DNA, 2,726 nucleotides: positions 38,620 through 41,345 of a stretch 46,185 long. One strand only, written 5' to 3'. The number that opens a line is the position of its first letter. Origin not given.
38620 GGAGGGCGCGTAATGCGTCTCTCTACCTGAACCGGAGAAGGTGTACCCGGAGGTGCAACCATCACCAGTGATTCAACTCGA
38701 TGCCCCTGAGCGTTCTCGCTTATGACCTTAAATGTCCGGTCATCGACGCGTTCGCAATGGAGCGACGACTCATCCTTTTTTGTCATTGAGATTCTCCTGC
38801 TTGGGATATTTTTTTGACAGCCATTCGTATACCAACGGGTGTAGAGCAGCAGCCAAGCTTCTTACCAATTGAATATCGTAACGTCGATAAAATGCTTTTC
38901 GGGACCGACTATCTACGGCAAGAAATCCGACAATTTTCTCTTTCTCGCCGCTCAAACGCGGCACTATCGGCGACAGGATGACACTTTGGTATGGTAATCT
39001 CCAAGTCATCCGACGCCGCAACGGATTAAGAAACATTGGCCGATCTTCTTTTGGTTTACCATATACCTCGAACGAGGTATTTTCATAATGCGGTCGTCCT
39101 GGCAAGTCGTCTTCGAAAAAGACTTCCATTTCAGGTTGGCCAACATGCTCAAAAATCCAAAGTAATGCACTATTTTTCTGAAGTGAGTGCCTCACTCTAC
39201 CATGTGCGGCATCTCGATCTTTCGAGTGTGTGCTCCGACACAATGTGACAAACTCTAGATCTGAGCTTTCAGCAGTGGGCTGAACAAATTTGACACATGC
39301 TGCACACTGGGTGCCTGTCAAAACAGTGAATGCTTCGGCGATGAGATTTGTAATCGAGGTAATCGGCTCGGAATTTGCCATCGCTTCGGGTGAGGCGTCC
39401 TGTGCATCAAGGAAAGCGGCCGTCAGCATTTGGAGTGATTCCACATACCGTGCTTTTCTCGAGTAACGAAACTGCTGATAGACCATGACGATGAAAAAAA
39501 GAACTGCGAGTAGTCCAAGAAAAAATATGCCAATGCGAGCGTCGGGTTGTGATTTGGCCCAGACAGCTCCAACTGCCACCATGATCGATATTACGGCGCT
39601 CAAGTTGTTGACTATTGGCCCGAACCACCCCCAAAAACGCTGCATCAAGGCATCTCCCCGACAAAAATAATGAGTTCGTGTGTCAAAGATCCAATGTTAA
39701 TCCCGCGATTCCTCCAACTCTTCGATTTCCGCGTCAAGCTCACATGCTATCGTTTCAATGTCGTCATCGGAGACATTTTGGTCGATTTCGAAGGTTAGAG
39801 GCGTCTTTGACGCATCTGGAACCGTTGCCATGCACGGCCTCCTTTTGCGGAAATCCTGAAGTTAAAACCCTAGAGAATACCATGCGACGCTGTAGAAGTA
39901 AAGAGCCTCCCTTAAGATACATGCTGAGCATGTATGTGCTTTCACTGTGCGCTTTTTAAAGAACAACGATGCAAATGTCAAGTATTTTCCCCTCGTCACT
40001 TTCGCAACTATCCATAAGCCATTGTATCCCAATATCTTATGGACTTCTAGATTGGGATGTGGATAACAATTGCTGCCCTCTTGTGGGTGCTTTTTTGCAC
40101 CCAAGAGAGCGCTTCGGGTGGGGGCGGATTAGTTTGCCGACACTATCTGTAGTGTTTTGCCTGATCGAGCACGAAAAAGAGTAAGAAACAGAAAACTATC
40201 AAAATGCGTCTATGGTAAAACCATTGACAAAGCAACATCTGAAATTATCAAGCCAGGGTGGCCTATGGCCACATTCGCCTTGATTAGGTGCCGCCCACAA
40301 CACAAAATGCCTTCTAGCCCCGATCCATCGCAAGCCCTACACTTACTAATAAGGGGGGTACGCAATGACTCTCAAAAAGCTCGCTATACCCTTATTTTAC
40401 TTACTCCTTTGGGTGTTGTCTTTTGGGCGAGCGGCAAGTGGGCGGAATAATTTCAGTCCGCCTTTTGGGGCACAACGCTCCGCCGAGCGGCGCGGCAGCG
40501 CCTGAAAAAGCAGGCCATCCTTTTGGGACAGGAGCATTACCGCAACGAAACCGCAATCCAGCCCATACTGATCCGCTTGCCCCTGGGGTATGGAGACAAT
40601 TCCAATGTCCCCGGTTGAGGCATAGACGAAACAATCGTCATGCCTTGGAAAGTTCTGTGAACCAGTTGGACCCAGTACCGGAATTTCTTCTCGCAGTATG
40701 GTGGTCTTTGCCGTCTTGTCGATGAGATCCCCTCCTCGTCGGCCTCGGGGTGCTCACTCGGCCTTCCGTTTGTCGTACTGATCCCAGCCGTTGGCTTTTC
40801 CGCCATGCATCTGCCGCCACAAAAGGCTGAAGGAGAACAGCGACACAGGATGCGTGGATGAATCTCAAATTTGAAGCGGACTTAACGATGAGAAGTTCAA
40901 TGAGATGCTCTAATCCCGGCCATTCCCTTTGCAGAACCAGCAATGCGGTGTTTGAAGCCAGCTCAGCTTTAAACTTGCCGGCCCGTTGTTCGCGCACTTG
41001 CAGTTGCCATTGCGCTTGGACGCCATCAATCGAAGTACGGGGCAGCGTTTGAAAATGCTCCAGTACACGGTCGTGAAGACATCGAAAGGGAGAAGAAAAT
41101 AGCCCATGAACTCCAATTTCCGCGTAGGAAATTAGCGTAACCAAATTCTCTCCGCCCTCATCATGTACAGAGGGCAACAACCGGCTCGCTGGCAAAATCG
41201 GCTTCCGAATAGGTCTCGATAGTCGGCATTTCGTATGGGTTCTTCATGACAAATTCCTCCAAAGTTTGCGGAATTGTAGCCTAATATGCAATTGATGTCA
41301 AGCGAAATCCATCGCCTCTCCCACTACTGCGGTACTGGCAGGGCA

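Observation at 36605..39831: Co-directional cassette ending in an unknown-domain::PNP-nucleosidase fusion: candidate undescribed anti-phage (abortive infection) system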

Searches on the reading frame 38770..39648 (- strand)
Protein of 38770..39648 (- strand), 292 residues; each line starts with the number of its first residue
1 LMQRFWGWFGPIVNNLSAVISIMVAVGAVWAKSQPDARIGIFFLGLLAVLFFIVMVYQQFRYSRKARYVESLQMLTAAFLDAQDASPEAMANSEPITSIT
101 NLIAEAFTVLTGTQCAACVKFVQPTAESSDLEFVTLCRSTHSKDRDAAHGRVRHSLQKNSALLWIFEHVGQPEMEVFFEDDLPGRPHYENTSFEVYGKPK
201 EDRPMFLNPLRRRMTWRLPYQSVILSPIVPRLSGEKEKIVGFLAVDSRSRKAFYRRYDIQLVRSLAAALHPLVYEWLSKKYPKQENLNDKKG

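Call 3: search_protein_families(library=pfam, proteins=[window:38770-39648:-], max_evalue=0.1)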
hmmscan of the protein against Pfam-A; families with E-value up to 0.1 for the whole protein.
window:38770-39648:- (292 aa): 1 family
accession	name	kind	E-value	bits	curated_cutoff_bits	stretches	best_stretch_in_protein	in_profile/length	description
PF12263.13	DUF3611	-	0.00019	21.8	27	1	4-70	12-80/175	Protein of unknown function (DUF3611)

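Call 4: search_protein_families(library=padloc, proteins=[window:38770-39648:-], max_evalue=0.1)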
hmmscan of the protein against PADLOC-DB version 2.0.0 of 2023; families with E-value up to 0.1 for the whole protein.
window:38770-39648:- (292 aa): 0 families

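Call 5: search_protein_families(library=ncbifam, proteins=[window:38770-39648:-], max_evalue=0.1)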
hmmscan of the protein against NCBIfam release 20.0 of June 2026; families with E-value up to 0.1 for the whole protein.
window:38770-39648:- (292 aa): 0 families

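Call 15: find_homologous_proteins(query=window:38770-39648:-)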
Query window:38770-39648:- (292 aa): 3 proteins with E <= 0.001 among 1816 candidates.
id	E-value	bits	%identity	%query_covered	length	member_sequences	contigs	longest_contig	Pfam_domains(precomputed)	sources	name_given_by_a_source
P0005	1.1e-177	607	100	92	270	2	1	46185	-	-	-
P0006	9.6e-41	158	32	97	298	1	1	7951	-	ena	-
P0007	1.6e-39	154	33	98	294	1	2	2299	-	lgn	-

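Call 16: find_encoding_contigs(protein=P0006, flank=10000, max_places=4)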
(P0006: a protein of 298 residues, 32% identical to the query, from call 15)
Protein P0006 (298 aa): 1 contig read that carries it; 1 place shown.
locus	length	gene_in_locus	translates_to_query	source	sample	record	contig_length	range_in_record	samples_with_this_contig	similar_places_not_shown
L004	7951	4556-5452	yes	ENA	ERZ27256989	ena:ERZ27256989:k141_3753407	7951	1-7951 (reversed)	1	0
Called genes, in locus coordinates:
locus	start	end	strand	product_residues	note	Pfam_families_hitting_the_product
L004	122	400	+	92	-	-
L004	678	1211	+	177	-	-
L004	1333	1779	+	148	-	PF07452:CHRD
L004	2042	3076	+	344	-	-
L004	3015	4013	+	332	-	-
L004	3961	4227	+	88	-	-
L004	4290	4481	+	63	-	PF12728:HTH_17 (weak)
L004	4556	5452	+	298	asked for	-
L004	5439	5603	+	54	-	-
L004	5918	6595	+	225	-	-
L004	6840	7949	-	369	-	?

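Call 17: find_encoding_contigs(protein=P0007, flank=10000, max_places=4)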
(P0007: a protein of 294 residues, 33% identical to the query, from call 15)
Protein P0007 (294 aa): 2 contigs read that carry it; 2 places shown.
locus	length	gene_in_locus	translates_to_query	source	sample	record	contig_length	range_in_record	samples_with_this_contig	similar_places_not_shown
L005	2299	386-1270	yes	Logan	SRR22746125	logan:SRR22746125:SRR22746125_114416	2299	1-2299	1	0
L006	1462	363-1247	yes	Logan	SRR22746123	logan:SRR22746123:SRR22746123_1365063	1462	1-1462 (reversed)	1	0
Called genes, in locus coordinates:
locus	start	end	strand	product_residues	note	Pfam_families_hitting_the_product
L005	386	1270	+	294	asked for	-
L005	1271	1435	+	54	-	-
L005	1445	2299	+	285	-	?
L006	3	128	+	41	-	?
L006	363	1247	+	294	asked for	-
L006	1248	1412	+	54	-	-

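Call 57: find_related_loci(query=A2, collection=metagenome_contigs, flank=6000)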
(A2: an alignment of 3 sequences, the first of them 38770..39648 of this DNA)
Query A2 (292 aa) in metagenome_contigs; peptide patterns used: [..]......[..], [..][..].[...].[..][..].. (x = any residue, [..] = any of these).
95 stretches matched a pattern; 2 encode a relative of the query (tblastn E <= 1e-3); 2 distinct loci.
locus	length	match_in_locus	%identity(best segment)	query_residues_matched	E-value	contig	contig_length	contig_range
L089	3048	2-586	35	101-284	1e-34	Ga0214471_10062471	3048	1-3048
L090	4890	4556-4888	28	2-108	1e-9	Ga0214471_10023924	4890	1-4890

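Call 79: search_solved_structures(query=A2, max_evalue=10)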
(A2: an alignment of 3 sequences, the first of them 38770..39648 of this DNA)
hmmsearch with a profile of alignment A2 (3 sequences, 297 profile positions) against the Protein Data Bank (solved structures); distinct sequences matched with E-value up to 10: 11.
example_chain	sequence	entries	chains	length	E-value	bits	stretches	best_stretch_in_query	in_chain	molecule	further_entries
7yc4_A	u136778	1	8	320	0.025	16.9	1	47-117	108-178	Alpha/beta hydrolase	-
7yc0_A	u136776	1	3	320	0.026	16.9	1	47-117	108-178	Alpha/beta hydrolase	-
3jbn_Ab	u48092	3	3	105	0.67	12.3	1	197-242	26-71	60S ribosomal protein eL36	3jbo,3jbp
3j79_b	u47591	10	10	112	0.74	12.1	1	197-242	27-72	60S ribosomal protein eL36 | 60S ribosomal protein L36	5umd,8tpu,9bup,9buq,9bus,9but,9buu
1jgs_A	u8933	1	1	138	0.76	12.1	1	100-128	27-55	MULTIPLE ANTIBIOTIC RESISTANCE PROTEIN MARR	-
3voe_A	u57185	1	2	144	0.8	12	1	100-128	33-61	Multiple antibiotic resistance protein marR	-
3vod_A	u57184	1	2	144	0.81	12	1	100-128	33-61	Multiple antibiotic resistance protein marR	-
5h3r_A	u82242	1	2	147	0.83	12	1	100-128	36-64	Multiple antibiotic resistance protein MarR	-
4mmn_A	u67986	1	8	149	1.7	11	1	228-287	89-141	Putative uncharacterized protein Ta0848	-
4mn7_A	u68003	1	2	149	1.7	10.9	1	228-287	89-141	Putative uncharacterized protein Ta0848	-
2ew9_A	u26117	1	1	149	3.5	9.9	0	113-134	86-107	Copper-transporting ATPase 2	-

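Call 80: search_protein_families(library=pfam, proteins=[P0006, P0007, L004:5918-6595:+, L004:6840-7820:-, L004:2042-3076:+, L004:4290-4481:+], max_evalue=0.1)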
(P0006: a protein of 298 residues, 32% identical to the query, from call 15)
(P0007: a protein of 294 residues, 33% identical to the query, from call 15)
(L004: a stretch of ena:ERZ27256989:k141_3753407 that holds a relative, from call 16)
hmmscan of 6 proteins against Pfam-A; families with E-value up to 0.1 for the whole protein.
P0006 (298 aa): 2 families
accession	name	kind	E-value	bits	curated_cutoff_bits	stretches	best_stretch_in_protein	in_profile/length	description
PF09925.14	DUF2157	-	0.048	13.8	32.4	0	11-62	68-119/146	Predicted membrane protein (DUF2157)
PF24838.2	8xMP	-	0.054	13.8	30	1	2-69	16-83/136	Octameric membrane protein family (8xMP)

P0007 (294 aa): 2 families
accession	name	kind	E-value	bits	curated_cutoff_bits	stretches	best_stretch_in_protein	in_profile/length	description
PF01590.32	GAF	-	0.0032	18.4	22.4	1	210-273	72-127/133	GAF domain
PF18160.6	SLATT_5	-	0.0084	15.9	29.5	1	15-87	38-114/192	SMODS and SLOG-associating 2TM effector domain family 5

L004:5918-6595:+ (225 aa): 5 families
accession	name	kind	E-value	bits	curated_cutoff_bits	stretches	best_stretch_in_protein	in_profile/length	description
PF18735.6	HEPN_RiboL-PSP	-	0.00015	22.2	28.4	1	169-221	134-184/191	RiboL-PSP-HEPN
PF24568.1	CC_PcsB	-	0.0033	17.7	27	1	3-33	4-34/75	Peptidoglycan hydrolase PcsB, coiled-coil domain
PF05168.19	HEPN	-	0.014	16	22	0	122-220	11-112/117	HEPN domain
PF13643.11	DUF4145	-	0.074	13.6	23.1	0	125-212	2-84/88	Domain of unknown function (DUF4145)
PF05103.18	DivIVA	-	0.082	13.3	28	0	189-222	4-37/131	DivIVA protein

L004:6840-7820:- (326 aa): 0 families

L004:2042-3076:+ (344 aa): 0 families

L004:4290-4481:+ (63 aa): 4 families
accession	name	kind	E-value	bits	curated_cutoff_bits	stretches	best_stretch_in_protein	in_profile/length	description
PF12728.13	HTH_17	-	9.8e-07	29.4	27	1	9-53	2-44/51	Helix-turn-helix domain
PF13518.12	HTH_28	-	0.016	15.7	25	1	7-36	11-40/52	Helix-turn-helix domain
PF13384.12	HTH_23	-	0.022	15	24.6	1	7-30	16-39/50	Homeodomain-like domain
PF08281.18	Sigma70_r4_2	-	0.042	13.9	25.7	1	9-31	27-49/54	Sigma-70, region 4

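Call 81: search_protein_families(library=ncbifam, proteins=[P0006, P0007], max_evalue=1)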
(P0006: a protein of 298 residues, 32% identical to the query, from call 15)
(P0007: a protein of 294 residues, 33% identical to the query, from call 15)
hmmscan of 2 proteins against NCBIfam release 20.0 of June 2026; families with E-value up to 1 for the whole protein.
P0006 (298 aa): 0 families

P0007 (294 aa): 2 families
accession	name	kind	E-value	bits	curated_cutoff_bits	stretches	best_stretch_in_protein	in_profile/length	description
NF033631.1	SLATT_5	subfamily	0.034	13.6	60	1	9-92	32-110/180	SLATT domain-containing protein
NF007983.0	PRK10711.1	equivalog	0.1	12.5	267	1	46-123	36-113/231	CidB/LrgB family autolysis modulator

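Call 95: find_related_loci(query=A2, collection=viral_contigs, flank=8000)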
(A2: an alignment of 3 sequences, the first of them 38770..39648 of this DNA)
Query A2 (292 aa) in viral_contigs; peptide patterns used: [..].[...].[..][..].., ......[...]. (x = any residue, [..] = any of these).
34 stretches matched a pattern; 1 encode a relative of the query (tblastn E <= 1e-3); 1 distinct loci.
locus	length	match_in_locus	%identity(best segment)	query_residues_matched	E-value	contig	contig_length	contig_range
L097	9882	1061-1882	37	10-276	8e-51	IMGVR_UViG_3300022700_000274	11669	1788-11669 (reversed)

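Call 110: search_dna_similar(query=window:38770-39648:-, collection=phages, mode=protein, max_evalue=0.001)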
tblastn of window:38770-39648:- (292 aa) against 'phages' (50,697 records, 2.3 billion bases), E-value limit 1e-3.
No match.

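Call 111: search_dna_similar(query=window:38770-39648:-, collection=plasmids, mode=protein, max_evalue=0.001)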
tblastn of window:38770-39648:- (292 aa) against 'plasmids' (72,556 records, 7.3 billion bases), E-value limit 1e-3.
Records with a match: 1; places in all: 1; records where one place covers at least 80% of the query: 0.
Best place of each record, by identity: <60% 1.
By first word of the organism name: Azospirillum 1.
By predicted mobility (MOB-suite, as given by PLSDB): non-mobilizable 1.
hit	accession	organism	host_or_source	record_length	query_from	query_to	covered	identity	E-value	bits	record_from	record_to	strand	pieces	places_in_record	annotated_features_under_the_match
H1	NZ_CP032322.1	Azospirillum argentinense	soil sample,Agricultural field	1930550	46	273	78%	26.5%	2e-8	62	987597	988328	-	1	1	record has no annotation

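Call 113: get_annotated_region(hit=H1, flank=5000)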
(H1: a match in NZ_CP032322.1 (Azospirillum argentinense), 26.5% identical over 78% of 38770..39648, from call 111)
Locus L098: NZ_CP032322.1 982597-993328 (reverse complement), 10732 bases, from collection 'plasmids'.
description: Azospirillum argentinense strain MTCC4035 plasmid p1, complete sequence
organism: Azospirillum argentinense (NCBI taxid 2970906)
taxonomy: Bacteria; Pseudomonadota; Alphaproteobacteria; Rhodospirillales; Azospirillaceae; Azospirillum; Azospirillum argentinense
host: -; source: soil sample,Agricultural field; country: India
typing (MOB-suite, as given by PLSDB): non-mobilizable; replicon rep_cluster_622
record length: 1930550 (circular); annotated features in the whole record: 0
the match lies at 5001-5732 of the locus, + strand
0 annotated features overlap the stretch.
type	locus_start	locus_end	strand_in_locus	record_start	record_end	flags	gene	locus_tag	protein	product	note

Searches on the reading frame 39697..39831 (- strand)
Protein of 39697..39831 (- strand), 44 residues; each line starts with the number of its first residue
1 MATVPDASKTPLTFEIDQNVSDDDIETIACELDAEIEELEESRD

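Call 3: search_protein_families(library=pfam, proteins=[window:39697-39831:-], max_evalue=0.1)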
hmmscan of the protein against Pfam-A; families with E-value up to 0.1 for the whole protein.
window:39697-39831:- (44 aa): 0 families

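Call 4: search_protein_families(library=padloc, proteins=[window:39697-39831:-], max_evalue=0.1)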
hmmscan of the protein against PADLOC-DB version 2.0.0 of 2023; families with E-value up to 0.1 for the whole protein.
window:39697-39831:- (44 aa): 0 families

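Call 5: search_protein_families(library=ncbifam, proteins=[window:39697-39831:-], max_evalue=0.1)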
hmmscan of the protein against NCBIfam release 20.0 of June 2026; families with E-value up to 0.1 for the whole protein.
window:39697-39831:- (44 aa): 0 families

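Call 80: search_protein_families(library=pfam, proteins=[window:39697-39831:-], max_evalue=0.1)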
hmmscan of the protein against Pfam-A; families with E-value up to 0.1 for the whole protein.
window:39697-39831:- (44 aa): 0 families

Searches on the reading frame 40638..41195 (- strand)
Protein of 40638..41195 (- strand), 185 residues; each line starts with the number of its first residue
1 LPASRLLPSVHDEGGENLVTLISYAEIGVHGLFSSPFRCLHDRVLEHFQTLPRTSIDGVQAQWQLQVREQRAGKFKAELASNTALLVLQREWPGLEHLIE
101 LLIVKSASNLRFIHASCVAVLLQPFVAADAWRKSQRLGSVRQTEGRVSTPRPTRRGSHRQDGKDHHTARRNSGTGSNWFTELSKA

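Call 3: search_protein_families(library=pfam, proteins=[window:40638-41195:-], max_evalue=0.1)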
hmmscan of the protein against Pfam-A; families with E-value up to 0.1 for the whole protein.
window:40638-41195:- (185 aa): 0 families

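Call 4: search_protein_families(library=padloc, proteins=[window:40638-41195:-], max_evalue=0.1)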
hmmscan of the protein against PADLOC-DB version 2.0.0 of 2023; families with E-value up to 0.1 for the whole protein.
window:40638-41195:- (185 aa): 0 families

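Call 5: search_protein_families(library=ncbifam, proteins=[window:40638-41195:-], max_evalue=0.1)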
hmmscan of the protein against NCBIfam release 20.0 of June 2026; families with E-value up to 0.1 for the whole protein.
window:40638-41195:- (185 aa): 0 families

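Call 109: search_solved_structures(query=window:40638-41195:-, max_evalue=1)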
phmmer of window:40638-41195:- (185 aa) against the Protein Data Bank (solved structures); distinct sequences matched with E-value up to 1: 0.
